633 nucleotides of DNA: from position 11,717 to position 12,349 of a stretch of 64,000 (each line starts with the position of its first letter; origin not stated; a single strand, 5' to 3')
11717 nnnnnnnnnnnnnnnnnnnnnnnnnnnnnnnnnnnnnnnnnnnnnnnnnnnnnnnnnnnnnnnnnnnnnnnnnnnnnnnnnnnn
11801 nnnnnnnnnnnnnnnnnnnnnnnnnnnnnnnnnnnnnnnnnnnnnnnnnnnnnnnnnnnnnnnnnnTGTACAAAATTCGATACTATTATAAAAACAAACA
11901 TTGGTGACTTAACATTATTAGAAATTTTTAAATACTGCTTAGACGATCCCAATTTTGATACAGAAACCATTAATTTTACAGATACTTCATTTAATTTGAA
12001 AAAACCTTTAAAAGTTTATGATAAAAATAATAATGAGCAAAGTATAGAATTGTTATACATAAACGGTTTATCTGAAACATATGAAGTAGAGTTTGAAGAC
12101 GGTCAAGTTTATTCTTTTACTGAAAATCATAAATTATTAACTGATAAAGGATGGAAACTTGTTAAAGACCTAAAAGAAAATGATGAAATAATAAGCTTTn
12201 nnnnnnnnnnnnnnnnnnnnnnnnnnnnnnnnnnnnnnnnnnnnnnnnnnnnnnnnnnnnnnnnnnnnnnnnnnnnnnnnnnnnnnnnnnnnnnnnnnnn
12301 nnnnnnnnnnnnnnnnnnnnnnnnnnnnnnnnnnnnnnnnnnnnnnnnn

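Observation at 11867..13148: Fractured ribonucleotide-reductase gene: split intein with a free-standing GIY-YIG endonuclease between the halves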

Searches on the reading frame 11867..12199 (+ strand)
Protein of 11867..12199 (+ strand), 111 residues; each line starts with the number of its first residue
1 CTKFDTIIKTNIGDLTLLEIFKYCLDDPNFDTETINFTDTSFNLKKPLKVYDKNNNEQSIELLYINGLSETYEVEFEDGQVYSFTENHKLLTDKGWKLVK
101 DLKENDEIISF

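Call 85: search_dna_similar(query=window:11867-12199:+, collection=phages, mode=protein, max_evalue=0.001, max_rows=30)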
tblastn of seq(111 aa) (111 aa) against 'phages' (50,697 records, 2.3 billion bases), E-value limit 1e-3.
Records with a match: 11; places in all: 12; records where one place covers at least 80% of the query: 9.
Best place of each record, by identity: <60% 11.
By first word of the organism name: Salmonella 8; Klebsiella 2; uncultured 1.
By host as written in the record: Salmonella Typhimurium ATCC 14028 2; Salmonella enterica 2; - 1; Salmonella enterica subsp. enterica serova Typhi 1; Salmonella enterica subsp. enterica serovar Typhimurium ATCC 14028 1; Salmonella sp. 1; Salmonella enterica subsp. enterica serovar Infantis str. FSL S5-0506 1; Klebsiella pneumoniae KP13 1; and 1 more.
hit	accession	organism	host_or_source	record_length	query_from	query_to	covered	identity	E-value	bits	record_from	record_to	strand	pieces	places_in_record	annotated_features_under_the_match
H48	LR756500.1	uncultured phage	metagenomic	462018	1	109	98%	35.7%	3e-6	50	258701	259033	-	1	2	record has no annotation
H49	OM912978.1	Salmonella phage CF-SP2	Salmonella enterica subsp. enterica ...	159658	1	111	100%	32.5%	5e-5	46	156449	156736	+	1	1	uvsW_1: ATP-dependent DNA helicase | hypothetical protein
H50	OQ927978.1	Salmonella phage SEA1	Salmonella enterica subsp. enterica ...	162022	1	111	100%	32.5%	5e-5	46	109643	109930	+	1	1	uvsW_1: ATP-dependent DNA helicase | hypothetical protein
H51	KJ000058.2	Salmonella phage STP4-a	Salmonella Typhimurium ATCC 14028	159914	1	111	100%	32.5%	6e-5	46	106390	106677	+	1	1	ATP-dependent DNA helicase | hypothetical protein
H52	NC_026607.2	Salmonella phage STP4-a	Salmonella Typhimurium ATCC 14028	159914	1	111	100%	32.5%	6e-5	46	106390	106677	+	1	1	DNA helicase | hypothetical protein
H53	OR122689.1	Salmonella phage vB_SenM-AKM_NP4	Salmonella sp.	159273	1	111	100%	32.5%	6e-5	46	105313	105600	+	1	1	ATP-dependent DNA helicase | hypothetical protein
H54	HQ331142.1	Salmonella phage vB_SenM-S16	Salmonella enterica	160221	1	111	100%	32.5%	6e-5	46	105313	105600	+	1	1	ATP-dependent DNA helicase | hypothetical protein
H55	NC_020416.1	Salmonella phage vB_SenM-S16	Salmonella enterica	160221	1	111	100%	32.5%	6e-5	46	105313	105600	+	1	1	DNA helicase | hypothetical protein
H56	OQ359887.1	Salmonella phage vB_SenM_UTK0003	Salmonella enterica subsp. enterica ...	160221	1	111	100%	32.5%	6e-5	46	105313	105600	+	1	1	DNA helicase | hypothetical protein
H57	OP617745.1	Klebsiella phage KP13-7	Klebsiella pneumoniae KP13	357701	29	111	75%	37.9%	1e-6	51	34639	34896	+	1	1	hypothetical protein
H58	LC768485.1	Klebsiella phage phiKp_21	Klebsiella pneumoniae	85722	29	111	75%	37.9%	1e-6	51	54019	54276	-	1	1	nrdA: ribonucleoside-diphosphate reductase subunit alpha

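Call 86: get_annotated_region(hit=H55, flank=2500)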
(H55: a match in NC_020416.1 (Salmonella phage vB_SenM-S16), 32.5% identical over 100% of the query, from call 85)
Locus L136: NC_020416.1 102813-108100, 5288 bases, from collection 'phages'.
description: Salmonella phage S16, complete genome.
organism: Salmonella phage vB_SenM-S16 (NCBI taxid 1087482)
taxonomy: Viruses; Duplodnaviria; Heunggongvirae; Uroviricota; Caudoviricetes; Straboviridae; Tevenvirinae; Gelderlandvirus; Gelderlandvirus s16
host: Salmonella enterica; source: -; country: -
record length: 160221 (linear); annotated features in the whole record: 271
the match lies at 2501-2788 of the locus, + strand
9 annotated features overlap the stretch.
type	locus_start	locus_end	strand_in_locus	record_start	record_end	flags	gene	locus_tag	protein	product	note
CDS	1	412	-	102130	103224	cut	-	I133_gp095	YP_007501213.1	Hoc-like head decoration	gp111; Hoc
CDS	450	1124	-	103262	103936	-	-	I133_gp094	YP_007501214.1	minor head protein inhibitor of protease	gp112; Inh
CDS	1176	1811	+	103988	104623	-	-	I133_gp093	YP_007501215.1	homing endonuclease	gp113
CDS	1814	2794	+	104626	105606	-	-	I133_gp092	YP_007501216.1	DNA helicase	gp114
CDS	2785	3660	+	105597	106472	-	-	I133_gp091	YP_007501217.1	hypothetical protein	gp114.1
CDS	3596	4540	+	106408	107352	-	-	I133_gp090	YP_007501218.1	DNA helicase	gp115; UvsW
CDS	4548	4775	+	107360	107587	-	-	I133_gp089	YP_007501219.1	DNA helicase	gp115.1; similar to UvsW.1 hypothetical protein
CDS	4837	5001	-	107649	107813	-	-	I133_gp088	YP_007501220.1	hypothetical protein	gp116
CDS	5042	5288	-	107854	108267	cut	-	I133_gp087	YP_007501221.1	UvsY-like recombination mediator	gp117; UvsY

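Call 87: get_annotated_region(hit=H58, flank=3000)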
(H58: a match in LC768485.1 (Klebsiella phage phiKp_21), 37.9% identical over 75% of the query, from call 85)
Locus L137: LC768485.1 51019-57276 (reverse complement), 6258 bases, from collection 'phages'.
description: Klebsiella phage phiKp_21 DNA, sequence_id:phiKp_21-2, partial sequence.
organism: Klebsiella phage phiKp_21 (NCBI taxid 2979978)
taxonomy: Viruses; Duplodnaviria; Heunggongvirae; Uroviricota; Caudoviricetes; Alcyoneusvirus
host: Klebsiella pneumoniae; source: Sewage; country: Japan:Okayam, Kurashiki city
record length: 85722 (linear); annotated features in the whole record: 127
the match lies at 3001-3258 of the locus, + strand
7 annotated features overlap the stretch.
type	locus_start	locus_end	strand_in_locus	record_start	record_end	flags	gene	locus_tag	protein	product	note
CDS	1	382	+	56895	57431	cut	-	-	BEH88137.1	hypothetical protein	phiKp21_1750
CDS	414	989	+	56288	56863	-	-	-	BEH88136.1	hypothetical protein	phiKp21_1740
CDS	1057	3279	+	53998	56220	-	nrdA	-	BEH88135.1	ribonucleoside-diphosphate reductase subunit alpha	phiKp21_1730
CDS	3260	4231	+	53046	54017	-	-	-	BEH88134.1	hypothetical protein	phiKp21_1720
CDS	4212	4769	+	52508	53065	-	-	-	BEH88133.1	hypothetical protein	phiKp21_1710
CDS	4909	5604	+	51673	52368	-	-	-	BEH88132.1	hypothetical protein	phiKp21_1700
CDS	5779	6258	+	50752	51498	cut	-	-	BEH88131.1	hypothetical protein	phiKp21_1690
